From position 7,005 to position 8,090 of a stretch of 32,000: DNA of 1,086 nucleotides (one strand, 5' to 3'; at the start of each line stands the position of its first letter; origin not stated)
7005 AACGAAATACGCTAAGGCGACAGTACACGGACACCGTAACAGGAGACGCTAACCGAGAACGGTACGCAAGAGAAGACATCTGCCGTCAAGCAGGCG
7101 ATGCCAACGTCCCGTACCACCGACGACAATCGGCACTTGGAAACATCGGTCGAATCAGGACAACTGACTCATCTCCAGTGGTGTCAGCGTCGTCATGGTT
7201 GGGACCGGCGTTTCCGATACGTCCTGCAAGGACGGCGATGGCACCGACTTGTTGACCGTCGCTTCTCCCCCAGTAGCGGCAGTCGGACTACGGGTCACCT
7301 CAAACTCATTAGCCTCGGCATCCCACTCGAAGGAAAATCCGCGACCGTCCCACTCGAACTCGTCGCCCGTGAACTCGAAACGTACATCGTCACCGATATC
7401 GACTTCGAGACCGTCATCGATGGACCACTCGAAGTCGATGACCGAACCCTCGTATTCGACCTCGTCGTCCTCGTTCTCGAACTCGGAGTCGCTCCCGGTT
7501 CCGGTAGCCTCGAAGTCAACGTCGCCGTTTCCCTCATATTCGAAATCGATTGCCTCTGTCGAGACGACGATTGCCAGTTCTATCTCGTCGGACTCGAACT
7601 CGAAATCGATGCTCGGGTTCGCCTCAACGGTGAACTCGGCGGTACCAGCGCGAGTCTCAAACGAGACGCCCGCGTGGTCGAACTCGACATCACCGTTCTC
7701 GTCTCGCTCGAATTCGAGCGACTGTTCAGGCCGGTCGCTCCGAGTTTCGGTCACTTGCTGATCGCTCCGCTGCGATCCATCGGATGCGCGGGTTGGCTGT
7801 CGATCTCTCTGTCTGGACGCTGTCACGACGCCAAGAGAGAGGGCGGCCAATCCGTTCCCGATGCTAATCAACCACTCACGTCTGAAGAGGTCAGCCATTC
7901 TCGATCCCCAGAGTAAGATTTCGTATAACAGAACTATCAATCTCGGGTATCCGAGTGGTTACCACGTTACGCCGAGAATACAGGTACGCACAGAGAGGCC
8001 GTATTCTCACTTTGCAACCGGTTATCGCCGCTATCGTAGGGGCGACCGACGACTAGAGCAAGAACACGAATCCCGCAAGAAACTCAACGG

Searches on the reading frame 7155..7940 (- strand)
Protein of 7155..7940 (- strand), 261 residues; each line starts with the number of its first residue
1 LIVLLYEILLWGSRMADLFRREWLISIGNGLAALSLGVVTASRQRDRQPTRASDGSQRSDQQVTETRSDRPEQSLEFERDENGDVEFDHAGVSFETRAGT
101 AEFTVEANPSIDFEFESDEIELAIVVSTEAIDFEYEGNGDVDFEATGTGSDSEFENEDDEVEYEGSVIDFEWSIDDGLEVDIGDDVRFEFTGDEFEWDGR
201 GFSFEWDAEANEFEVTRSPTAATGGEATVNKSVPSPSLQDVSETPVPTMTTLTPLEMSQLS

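Call 5: search_protein_families(library=pfam, proteins=[window:7155-7940:-], max_evalue=1)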
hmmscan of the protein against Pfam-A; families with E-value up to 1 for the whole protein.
window:7155-7940:- (261 aa): 2 families
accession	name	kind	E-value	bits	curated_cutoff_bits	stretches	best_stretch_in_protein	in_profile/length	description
PF23763.2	Beta-barrel_GLAA-B_I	-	0.038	14.6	28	0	176-226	13-63/95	GLAA-B beta-barrel domain I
PF18140.6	PCC_BT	-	0.34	11.5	23.5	0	31-97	1-68/126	Propionyl-coenzyme A carboxylase BT domain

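Call 6: search_protein_families(library=ncbifam, proteins=[window:7155-7940:-], max_evalue=1)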
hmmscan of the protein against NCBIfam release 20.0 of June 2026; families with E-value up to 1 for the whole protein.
window:7155-7940:- (261 aa): 0 families
